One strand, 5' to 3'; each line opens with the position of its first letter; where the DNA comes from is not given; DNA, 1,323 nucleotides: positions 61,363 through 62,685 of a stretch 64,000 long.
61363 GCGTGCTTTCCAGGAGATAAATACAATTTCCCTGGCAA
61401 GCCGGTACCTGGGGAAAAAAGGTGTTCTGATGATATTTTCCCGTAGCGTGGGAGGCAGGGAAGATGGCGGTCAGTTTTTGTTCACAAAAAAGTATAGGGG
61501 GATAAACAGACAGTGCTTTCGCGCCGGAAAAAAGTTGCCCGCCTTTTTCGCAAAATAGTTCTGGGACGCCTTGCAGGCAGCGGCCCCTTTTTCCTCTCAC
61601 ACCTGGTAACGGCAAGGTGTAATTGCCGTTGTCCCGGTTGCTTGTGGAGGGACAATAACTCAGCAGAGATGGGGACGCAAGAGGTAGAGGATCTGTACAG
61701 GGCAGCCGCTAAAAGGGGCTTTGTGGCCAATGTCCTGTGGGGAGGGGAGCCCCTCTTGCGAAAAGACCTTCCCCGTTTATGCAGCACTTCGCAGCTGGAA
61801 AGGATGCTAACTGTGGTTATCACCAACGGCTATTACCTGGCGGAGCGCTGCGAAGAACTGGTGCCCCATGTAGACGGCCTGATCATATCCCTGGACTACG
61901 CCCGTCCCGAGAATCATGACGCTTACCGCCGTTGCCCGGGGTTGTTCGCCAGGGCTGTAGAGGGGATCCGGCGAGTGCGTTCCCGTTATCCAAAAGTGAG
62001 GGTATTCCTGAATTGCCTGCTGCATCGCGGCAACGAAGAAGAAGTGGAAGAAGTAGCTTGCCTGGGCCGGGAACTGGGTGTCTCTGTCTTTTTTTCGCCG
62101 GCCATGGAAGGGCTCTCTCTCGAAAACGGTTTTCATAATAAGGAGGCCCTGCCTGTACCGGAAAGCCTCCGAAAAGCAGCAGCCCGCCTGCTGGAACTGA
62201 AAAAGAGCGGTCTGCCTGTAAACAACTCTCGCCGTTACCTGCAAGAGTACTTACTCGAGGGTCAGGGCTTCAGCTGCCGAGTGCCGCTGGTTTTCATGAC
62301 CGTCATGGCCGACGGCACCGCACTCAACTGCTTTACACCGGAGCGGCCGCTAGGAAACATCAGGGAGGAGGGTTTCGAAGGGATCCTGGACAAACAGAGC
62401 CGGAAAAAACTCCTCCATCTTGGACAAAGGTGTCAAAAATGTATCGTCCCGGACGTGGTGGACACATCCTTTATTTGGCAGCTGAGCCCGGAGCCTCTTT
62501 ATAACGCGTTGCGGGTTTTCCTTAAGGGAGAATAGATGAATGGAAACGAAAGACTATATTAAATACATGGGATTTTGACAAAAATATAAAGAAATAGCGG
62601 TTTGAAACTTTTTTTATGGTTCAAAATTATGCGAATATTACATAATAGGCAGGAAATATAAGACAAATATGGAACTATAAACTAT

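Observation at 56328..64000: Candidate uncharacterised radical-SAM biosynthetic cluster: hypothetical, B12-rSAM, Rossmann/Cys-rich protein, two tandem paralogous rSAM, and a TPP-dependent ALS-family enzyme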

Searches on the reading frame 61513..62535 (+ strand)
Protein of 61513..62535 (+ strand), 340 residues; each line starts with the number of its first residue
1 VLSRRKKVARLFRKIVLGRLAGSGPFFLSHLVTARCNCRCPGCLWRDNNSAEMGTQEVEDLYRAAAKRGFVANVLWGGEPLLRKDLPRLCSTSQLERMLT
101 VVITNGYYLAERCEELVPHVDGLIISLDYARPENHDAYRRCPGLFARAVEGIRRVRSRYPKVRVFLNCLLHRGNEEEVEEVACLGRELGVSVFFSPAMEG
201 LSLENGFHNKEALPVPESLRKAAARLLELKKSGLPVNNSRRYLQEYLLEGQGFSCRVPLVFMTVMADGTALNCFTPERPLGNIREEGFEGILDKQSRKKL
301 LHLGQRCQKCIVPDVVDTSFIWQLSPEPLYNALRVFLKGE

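Call 6: search_protein_families(library=pfam, proteins=[window:61513-62535:+], max_evalue=0.01)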
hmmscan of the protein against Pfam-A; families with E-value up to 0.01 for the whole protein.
window:61513-62535:+ (340 aa): 3 families
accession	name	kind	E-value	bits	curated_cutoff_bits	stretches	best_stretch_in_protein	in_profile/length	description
PF04055.27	Radical_SAM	-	3.2e-14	53.9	29.5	1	32-181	3-162/166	Radical SAM superfamily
PF13186.11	SPASM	-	1e-05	26.2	21.5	1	255-310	1-66/67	Iron-sulfur cluster-binding domain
PF13353.11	Fer4_12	-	0.00021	22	22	1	31-121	10-110/137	4Fe-4S single cluster domain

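Call 7: search_protein_families(library=ncbifam, proteins=[window:61513-62535:+], max_evalue=0.01)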
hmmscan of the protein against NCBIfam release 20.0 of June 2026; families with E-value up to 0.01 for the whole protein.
window:61513-62535:+ (340 aa): 45 families (the best 25 are shown)
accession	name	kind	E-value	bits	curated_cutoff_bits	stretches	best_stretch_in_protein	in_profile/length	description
TIGR03961.1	rSAM_PTO1314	hypoth_equivalog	3.2e-28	99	306.05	1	10-245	7-232/332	PTO1314 family radical SAM protein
TIGR04055.1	rSAM_NirJ2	equivalog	2.7e-18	66.6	500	1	29-298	3-279/326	putative heme d1 biosynthesis radical SAM protein NirJ2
TIGR02666.1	moaA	equivalog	5.3e-18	65.1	284.05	1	32-233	16-227/336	GTP 3',8-cyclase MoaA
TIGR04250.1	SCM_rSAM_ScmE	equivalog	3e-17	62.6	400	1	32-231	9-211/358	SynChlorMet cassette radical SAM/SPASM protein ScmE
TIGR04546.1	rSAM_ahbC_deAc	equivalog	3.3e-16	59.1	650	1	32-184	45-199/390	12,18-didecarboxysiroheme deacetylase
TIGR04545.1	rSAM_ahbD_hemeb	equivalog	3.2e-15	56.4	500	1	31-193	5-170/339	heme b synthase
NF049973.1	radical_Rv1681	equivalog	3.7e-15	55.7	380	1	35-182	81-231/326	Rv1681 family radical SAM protein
TIGR02109.1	PQQ_syn_pqqE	equivalog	5.5e-15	55.2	381.35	1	26-273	7-257/358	pyrroloquinoline quinone biosynthesis protein PqqE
NF038283.1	viperin_w_prok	equivalog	1.6e-13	50.5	180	1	32-177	8-169/281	viperin family antiviral radical SAM protein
NF045574.1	sacti_mat_StsB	exception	1.7e-13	50.3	625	1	32-190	102-261/466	StsB family radical SAM/SPASM domain sactipeptide maturase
TIGR04054.1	rSAM_NirJ1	equivalog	1.7e-13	50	650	1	17-182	28-194/387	putative heme d1 biosynthesis radical SAM protein NirJ1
TIGR04466.1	rSAM_BlsE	equivalog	1.9e-13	50.6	400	1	35-157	12-136/327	cytosylglucuronate decarboxylase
TIGR04051.1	rSAM_NirJ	equivalog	2.4e-13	49.8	515.45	1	33-194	9-172/354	heme d1 biosynthesis radical SAM protein NirJ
TIGR04053.2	TIGR04053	equivalog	1e-12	48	395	1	25-193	7-181/366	TIGR04053 family radical SAM/SPASM domain-containing protein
TIGR03470.1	HpnH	equivalog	1.3e-12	47.4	225.05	1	32-256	34-255/318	adenosyl-hopene transferase HpnH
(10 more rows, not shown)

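Call 10: find_encoding_contigs(protein=window:61513-62535:+, flank=10000, max_places=6)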
Protein window:61513-62535:+ (340 aa): 9 contigs read that carry it; 6 places shown.
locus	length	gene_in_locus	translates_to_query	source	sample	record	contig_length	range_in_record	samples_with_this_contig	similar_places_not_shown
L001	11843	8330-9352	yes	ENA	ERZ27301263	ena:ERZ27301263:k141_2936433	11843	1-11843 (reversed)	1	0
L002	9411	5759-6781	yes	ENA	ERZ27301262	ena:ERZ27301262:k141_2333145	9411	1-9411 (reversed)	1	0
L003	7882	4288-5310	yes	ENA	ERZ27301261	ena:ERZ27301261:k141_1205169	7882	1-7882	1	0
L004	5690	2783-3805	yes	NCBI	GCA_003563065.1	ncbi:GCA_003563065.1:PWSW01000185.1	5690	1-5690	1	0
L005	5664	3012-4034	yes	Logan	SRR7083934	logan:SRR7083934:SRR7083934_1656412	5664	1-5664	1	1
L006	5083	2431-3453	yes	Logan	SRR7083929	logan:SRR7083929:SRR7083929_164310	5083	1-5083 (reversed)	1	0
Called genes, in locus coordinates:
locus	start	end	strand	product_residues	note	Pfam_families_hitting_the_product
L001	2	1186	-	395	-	?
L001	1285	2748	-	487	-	PF07992:Pyr_redox_2, PF13738:Pyr_redox_3, PF00070:Pyr_redox, PF02852:Pyr_redox_dim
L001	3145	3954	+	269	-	-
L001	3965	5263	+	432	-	PF02310:B12-binding, PF04055:Radical_SAM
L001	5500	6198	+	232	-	PF02254:TrkA_N (weak), PF27252:AF_1314_C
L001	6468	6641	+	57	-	-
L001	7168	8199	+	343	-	PF04055:Radical_SAM, PF13186:SPASM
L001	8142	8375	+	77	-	-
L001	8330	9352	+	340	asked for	PF04055:Radical_SAM, PF13186:SPASM (faint)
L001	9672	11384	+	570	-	PF02776:TPP_enzyme_N, PF00205:TPP_enzyme_M, PF02775:TPP_enzyme_C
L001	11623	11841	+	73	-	?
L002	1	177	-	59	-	?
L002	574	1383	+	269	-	-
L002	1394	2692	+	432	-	PF02310:B12-binding, PF04055:Radical_SAM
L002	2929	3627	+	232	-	PF02254:TrkA_N (weak), PF27252:AF_1314_C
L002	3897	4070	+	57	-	-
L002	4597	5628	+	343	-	PF04055:Radical_SAM, PF13186:SPASM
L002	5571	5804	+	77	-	-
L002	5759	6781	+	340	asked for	PF04055:Radical_SAM, PF13186:SPASM (faint)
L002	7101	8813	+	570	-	PF02776:TPP_enzyme_N, PF00205:TPP_enzyme_M, PF02775:TPP_enzyme_C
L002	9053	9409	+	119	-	?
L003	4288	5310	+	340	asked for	PF04055:Radical_SAM, PF13186:SPASM (faint)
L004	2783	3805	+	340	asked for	PF04055:Radical_SAM, PF13186:SPASM (faint)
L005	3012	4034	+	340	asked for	PF04055:Radical_SAM, PF13186:SPASM (faint)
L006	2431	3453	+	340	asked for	PF04055:Radical_SAM, PF13186:SPASM (faint)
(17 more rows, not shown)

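Call 15: find_homologous_proteins(query=window:61513-62535:+, max_evalue=0.00001)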
Query window:61513-62535:+ (340 aa): 219 proteins with E <= 0.00001 among 5393 candidates; the best 120 are listed.
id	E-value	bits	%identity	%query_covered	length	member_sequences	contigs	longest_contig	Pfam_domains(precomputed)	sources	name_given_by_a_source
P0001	1.6e-228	775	99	100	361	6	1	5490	PF13186.12,PF04055.28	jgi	-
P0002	3.8e-130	452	59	98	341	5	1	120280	PF13186.12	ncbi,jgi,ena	-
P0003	2.9e-126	439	57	98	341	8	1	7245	-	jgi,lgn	-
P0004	3.0e-125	436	57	99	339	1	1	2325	PF04055.28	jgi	-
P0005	3.4e-125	436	57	99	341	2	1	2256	PF13186.12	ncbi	-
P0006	1.6e-124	433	59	98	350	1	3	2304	PF04055.28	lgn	-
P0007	3.1e-115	403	53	95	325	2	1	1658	PF04055.28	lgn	-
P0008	5.1e-107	376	50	98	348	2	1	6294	PF13186.12,PF04055.28,PF11946.14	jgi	jgi:MoaA/NifB/PqqE/SkfB family radical SAM enzyme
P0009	7.3e-107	375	51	97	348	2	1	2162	PF13186.12,PF04055.28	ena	-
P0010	1.5e-106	374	50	99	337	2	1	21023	PF13186.12,PF04055.28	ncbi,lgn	-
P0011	2.0e-106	374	49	98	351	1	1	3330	PF13186.12,PF04055.28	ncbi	-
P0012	2.5e-106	374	50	97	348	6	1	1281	PF13186.12,PF04055.28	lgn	-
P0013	4.6e-106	373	51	97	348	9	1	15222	PF13186.12,PF04055.28,PF11946.14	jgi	-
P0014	4.7e-106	373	50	98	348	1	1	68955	PF13186.12,PF04055.28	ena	-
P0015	9.4e-106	372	50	98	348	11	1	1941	PF13186.12,PF04055.28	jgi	jgi:MoaA/NifB/PqqE/SkfB family radical SAM enzyme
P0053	1.3e-103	365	48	97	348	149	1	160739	PF13186.12,PF04055.28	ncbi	ncbi:MAG: radical SAM protein [Dehalococcoidia bacterium]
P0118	1.2e-85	306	43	98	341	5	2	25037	PF13186.12,PF04055.28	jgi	-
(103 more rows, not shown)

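Call 16: find_encoding_contigs(protein=P0002, flank=10000, max_places=2)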
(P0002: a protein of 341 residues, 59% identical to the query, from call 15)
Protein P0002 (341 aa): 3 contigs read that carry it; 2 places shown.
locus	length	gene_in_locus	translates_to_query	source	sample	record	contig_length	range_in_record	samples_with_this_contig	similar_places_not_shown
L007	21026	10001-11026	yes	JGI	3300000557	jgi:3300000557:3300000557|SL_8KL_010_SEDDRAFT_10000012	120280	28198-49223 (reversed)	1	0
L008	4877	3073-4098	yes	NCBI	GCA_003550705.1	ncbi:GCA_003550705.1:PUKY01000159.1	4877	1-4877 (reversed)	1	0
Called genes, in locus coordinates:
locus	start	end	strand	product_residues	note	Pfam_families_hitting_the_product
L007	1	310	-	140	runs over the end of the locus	-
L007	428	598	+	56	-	-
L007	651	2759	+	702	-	PF03190:Thioredox_DsbH, PF13098:Thioredoxin_2 (weak), PF13899:Thioredoxin_7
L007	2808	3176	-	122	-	PF11969:DcpS_C, PF01230:HIT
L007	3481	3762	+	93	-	-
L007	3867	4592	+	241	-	PF00188:CAP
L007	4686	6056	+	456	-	PF07992:Pyr_redox_2, PF13738:Pyr_redox_3, PF00070:Pyr_redox, PF02852:Pyr_redox_dim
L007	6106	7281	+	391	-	PF07907:YibE_F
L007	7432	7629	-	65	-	PF09962:DUF2196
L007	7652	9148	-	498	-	PF01938:TRAM, PF05958:tRNA_U5-meth_tr, PF03602:Cons_hypoth95 (faint), PF08241:Methyltransf_11 (faint), PF13649:Methyltransf_25 (weak), PF13847:Methyltransf_31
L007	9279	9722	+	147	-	PF14343:PrcB_C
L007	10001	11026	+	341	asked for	PF13186:SPASM (weak)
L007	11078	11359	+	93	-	PF01361:Tautomerase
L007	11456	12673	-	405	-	PF01979:Amidohydro_1, PF07969:Amidohydro_3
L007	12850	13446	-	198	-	PF00583:Acetyltransf_1 (weak), PF13508:Acetyltransf_7 (weak)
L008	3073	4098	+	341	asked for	PF13186:SPASM (weak)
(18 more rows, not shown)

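Call 17: find_encoding_contigs(protein=P0053, flank=10000, max_places=2)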
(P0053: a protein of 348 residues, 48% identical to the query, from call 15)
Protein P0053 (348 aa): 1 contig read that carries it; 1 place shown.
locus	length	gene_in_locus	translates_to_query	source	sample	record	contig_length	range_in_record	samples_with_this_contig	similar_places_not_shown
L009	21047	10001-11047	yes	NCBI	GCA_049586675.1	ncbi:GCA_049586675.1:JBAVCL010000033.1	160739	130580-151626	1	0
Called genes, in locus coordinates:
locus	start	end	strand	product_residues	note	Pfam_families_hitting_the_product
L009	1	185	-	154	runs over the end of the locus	PF00583:Acetyltransf_1, PF13508:Acetyltransf_7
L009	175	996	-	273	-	PF01513:NAD_kinase, PF20143:NAD_kinase_C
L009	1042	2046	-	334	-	PF00586:AIRS, PF02769:AIRS_C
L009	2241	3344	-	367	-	PF01924:HypD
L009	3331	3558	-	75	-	PF01455:HupF_HypC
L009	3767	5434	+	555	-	PF00920:ILVD_EDD_N, PF24877:ILV_EDD_C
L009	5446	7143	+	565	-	PF02776:TPP_enzyme_N, PF00205:TPP_enzyme_M, PF02775:TPP_enzyme_C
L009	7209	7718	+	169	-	PF01842:ACT, PF13291:ACT_4 (weak), PF22629:ACT_AHAS_ss, PF13710:ACT_5, PF10369:ALS_ss_C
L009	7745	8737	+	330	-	PF00670:AdoHcyase_NAD, PF02826:2-Hacid_dh_C, PF03446:NAD_binding_2 (weak), PF03807:F420_oxidored (weak), PF07991:KARI_N, PF01450:KARI_C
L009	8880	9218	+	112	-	PF13240:Zn_Ribbon_1, PF13248:Zn_ribbon_3 (weak)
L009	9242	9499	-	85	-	-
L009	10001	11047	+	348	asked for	PF04055:Radical_SAM, PF13186:SPASM (weak)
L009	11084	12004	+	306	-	PF00005:ABC_tran, PF13304:AAA_21, PF13732:DrrA1-3_C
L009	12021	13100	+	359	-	PF12679:ABC2_membrane_2, PF12698:ABC2_membrane_3, PF01061:ABC2_membrane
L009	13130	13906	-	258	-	PF23023:Anti-Pycsar_Apyc1 (faint), PF13483:Lactamase_B_3 (weak), PF00753:Lactamase_B (weak), PF12706:Lactamase_B_2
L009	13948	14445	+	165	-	PF02464:CinA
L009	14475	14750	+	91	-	PF14242:DUF4342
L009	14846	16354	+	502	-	PF17759:tRNA_synthFbeta (faint), PF01409:tRNA-synt_2d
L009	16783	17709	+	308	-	PF01545:Cation_efflux, PF16916:ZT_dimer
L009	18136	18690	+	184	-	PF01944:SpoIIM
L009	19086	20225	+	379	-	PF00155:Aminotran_1_2, PF05889:SepSecS, PF00266:Aminotran_5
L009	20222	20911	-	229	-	PF00583:Acetyltransf_1, PF13508:Acetyltransf_7, PF13673:Acetyltransf_10 (weak)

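Call 38: search_solved_structures(query=L001:9672-11384:+, max_evalue=1e-20)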
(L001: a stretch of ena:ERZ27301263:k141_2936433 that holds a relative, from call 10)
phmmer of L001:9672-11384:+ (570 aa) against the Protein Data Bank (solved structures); distinct sequences matched with E-value up to 1e-20: 139 (the best 60 are shown).
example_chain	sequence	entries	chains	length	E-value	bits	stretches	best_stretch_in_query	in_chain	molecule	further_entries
8x3x_A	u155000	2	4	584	1.1e-72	248.5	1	4-547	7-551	BbmA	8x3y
9zgl_A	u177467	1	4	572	5e-72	246.3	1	4-547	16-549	Ancestral acetolactate synthase, catabolic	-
8xod_A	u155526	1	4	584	1.6e-71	244.7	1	4-547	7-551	BbmA-G484F complex with CBOA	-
8vzc_A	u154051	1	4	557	3.3e-71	243.7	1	4-556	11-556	Oxalyl-CoA decarboxylase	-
8vzf_A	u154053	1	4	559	3.3e-71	243.6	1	4-556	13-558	2-Hydroxyacyl-CoA Lyase/Synthase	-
8vza_A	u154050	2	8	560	3.3e-71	243.6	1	4-556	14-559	2-Hydroxyacyl-CoA lyase/Synthase | Oxalyl-CoA decarboxylase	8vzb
8vzj_A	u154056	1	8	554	3.6e-68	233.6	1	3-548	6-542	Oxalyl-CoA decarboxylase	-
8vzd_A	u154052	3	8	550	7.2e-67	229.3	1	2-546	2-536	2-Hydroxyacyl-CoA Lyase/Synthase TbHACS | Oxalyl-CoA decarboxylase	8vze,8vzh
6lpi_A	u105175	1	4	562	1.2e-66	228.6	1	4-545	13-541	Acetolactate synthase isozyme 1 large subunit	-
4rjj_A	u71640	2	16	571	2.7e-65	224.1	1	6-547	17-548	Acetolactate synthase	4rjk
4rji_A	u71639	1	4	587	3e-65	224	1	6-547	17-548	Acetolactate synthase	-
13bb_A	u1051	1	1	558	3.8e-65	223.6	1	10-548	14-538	acetolactate synthase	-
7pt3_A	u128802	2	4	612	4.1e-63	216.9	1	7-544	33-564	2-hydroxyacyl-CoA lyase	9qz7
3e9y_A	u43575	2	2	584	4.6e-63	216.7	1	6-491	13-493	Acetolactate synthase, chloroplastic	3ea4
9qz5_A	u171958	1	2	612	5.4e-63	216.5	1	7-544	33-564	2-hydroxyacyl-CoA lyase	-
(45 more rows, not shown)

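Call 58: find_encoding_contigs(protein=P0118, flank=10000, max_places=3)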
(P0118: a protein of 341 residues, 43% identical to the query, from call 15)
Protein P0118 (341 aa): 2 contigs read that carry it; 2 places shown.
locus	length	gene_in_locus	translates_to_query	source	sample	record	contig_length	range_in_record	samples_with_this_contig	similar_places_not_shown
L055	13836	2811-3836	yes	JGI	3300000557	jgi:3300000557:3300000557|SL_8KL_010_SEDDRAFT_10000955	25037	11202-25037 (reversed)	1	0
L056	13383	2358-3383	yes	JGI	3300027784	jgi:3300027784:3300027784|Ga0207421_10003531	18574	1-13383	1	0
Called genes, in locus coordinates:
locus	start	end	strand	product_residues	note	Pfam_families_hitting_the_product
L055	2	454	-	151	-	?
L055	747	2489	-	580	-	-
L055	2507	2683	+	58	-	-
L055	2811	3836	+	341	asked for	PF04055:Radical_SAM, PF13186:SPASM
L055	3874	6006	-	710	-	PF00580:UvrD-helicase (weak), PF13086:AAA_11 (weak), PF13245:AAA_19, PF13604:AAA_30, PF05127:NAT10_TcmA_helicase (weak), PF18335:SH3_13 (weak), PF01443:Viral_helicase1 (weak), PF13538:UvrD_C_2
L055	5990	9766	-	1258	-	PF00580:UvrD-helicase, PF13245:AAA_19, PF13361:UvrD_C, PF13538:UvrD_C_2 (faint)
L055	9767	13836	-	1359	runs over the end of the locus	PF04257:RecC_N, PF27451:RecC_4th, PF17946:RecC_C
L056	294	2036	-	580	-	PF00342:PGI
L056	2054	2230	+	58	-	-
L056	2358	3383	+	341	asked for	PF04055:Radical_SAM, PF13186:SPASM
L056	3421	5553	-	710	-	PF00580:UvrD-helicase (weak), PF13086:AAA_11 (weak), PF13245:AAA_19, PF13604:AAA_30, PF05127:NAT10_TcmA_helicase (weak), PF18335:SH3_13 (weak), PF01443:Viral_helicase1 (weak), PF13538:UvrD_C_2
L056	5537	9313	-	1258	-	PF00580:UvrD-helicase, PF13245:AAA_19, PF13361:UvrD_C, PF13538:UvrD_C_2 (faint)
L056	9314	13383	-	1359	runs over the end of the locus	PF04257:RecC_N, PF27451:RecC_4th, PF17946:RecC_C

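Call 59: find_related_loci(query=A3, collection=metagenome_contigs, flank=8000)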
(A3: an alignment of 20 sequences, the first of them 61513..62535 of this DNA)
Query A3 (340 aa) in metagenome_contigs; peptide patterns used: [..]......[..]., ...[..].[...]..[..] (x = any residue, [..] = any of these).
379 stretches matched a pattern; 333 encode a relative of the query (tblastn E <= 1e-3); the best 80 are kept; 80 distinct loci.
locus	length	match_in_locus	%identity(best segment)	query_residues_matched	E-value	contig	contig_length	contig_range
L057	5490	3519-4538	99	1-340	0e+0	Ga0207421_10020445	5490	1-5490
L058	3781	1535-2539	58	5-337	2e-133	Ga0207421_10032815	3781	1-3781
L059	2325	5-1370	57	1-340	3e-137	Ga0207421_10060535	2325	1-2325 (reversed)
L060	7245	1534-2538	58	5-337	3e-129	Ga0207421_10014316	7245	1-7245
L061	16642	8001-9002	51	4-337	3e-112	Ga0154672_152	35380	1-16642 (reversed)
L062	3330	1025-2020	49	8-339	1e-113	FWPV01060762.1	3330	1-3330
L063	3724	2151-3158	50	2-338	9e-112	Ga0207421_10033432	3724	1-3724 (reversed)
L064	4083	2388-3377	51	8-337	4e-111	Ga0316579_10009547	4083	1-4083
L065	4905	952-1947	50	8-339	4e-110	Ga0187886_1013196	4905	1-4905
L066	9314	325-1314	50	8-337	1e-109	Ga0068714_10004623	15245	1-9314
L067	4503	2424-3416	51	7-337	7e-110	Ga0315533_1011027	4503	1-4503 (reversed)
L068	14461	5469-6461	51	7-337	3e-109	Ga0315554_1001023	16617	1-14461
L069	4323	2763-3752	50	8-337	7e-110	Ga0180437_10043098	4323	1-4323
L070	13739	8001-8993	49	7-337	4e-109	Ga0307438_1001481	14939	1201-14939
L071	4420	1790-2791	49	6-339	2e-109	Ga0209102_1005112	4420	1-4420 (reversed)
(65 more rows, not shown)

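Call 75: search_protein_families(library=ncbifam, proteins=[L001:9672-11384:+, L002:9053-9409:+], max_evalue=0.01)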
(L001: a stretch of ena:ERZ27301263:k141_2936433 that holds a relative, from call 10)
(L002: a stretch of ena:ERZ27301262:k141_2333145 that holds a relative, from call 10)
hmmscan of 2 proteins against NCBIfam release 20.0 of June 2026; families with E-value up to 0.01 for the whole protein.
L001:9672-11384:+ (570 aa): 54 families (the best 25 are shown)
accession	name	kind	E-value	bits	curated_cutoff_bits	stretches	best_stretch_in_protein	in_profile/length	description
TIGR00118.1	acolac_lg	equivalog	3.7e-112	375.6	538.35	1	4-545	1-535/557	biosynthetic-type acetolactate synthase large subunit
NF006187.0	PRK08322.1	equivalog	6.1e-110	368.2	509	1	7-546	5-530/548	acetolactate synthase large subunit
NF004919.0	PRK06276.1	equivalog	1.2e-109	367.3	866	1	5-544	2-538/582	acetolactate synthase large subunit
NF006052.0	PRK08199.1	subfamily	2.6e-109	366.1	539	1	3-544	7-537/559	thiamine pyrophosphate protein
NF004710.0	PRK06048.1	equivalog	2.5e-99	333.2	976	1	3-545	7-538/561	acetolactate synthase large subunit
NF006122.0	PRK08266.1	subfamily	6.5e-95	318.6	571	1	1-545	1-525/543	hypothetical protein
NF006524.0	PRK08978.1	equivalog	1.1e-93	314.4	738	1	5-544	2-524/548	acetolactate synthase 2 catalytic subunit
NF005651.0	PRK07418.1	subfamily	2.4e-93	313.4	942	1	3-544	18-559/617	acetolactate synthase large subunit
NF006378.0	PRK08617.1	equivalog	2.4e-93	313.4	510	1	5-547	9-541/556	acetolactate synthase AlsS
NF005860.0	PRK07789.1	equivalog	3e-89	300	881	1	2-544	32-578/615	acetolactate synthase large subunit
NF006319.0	PRK08527.1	equivalog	1.8e-88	297.4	905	1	1-544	1-538/565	acetolactate synthase large subunit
NF006016.1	PRK08155.1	equivalog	8.8e-88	295.1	870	1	4-545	3-533/554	acetolactate synthase large subunit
NF005713.0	PRK07525.1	subfamily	4.5e-86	289.5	620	1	5-543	7-561/592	sulfoacetaldehyde acetyltransferase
NF005058.0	PRK06466.1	equivalog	9.4e-86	288.5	951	1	1-546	1-549/574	acetolactate synthase 3 large subunit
NF004516.0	PRK05858.1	equivalog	1.1e-84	284.9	587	1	5-542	12-533/548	acetolactate synthase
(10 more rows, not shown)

L002:9053-9409:+ (119 aa): 1 family
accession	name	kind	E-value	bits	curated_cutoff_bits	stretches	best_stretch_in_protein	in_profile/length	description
NF033796.1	selen_YedE_FdhT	exception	0.0027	16.9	350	1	6-103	6-105/387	selenium metabolism membrane protein YedE/FdhT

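Call 93: search_protein_families(library=padloc, proteins=[window:61513-62535:+], max_evalue=0.01)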
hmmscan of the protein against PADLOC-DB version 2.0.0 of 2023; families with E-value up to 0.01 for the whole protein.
window:61513-62535:+ (340 aa): 3 families
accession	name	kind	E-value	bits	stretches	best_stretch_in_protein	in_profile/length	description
PDLC02903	pVip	-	5.2e-15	53.6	1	32-177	6-152/257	Viperins not associated with kinases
PDLC02904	pVip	-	1.9e-11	42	1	30-177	7-156/262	Viperins associated with kinases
PDLC02905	pVip-kinase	-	2.5e-05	21.7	1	36-130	192-294/474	Viperin-kinase fusion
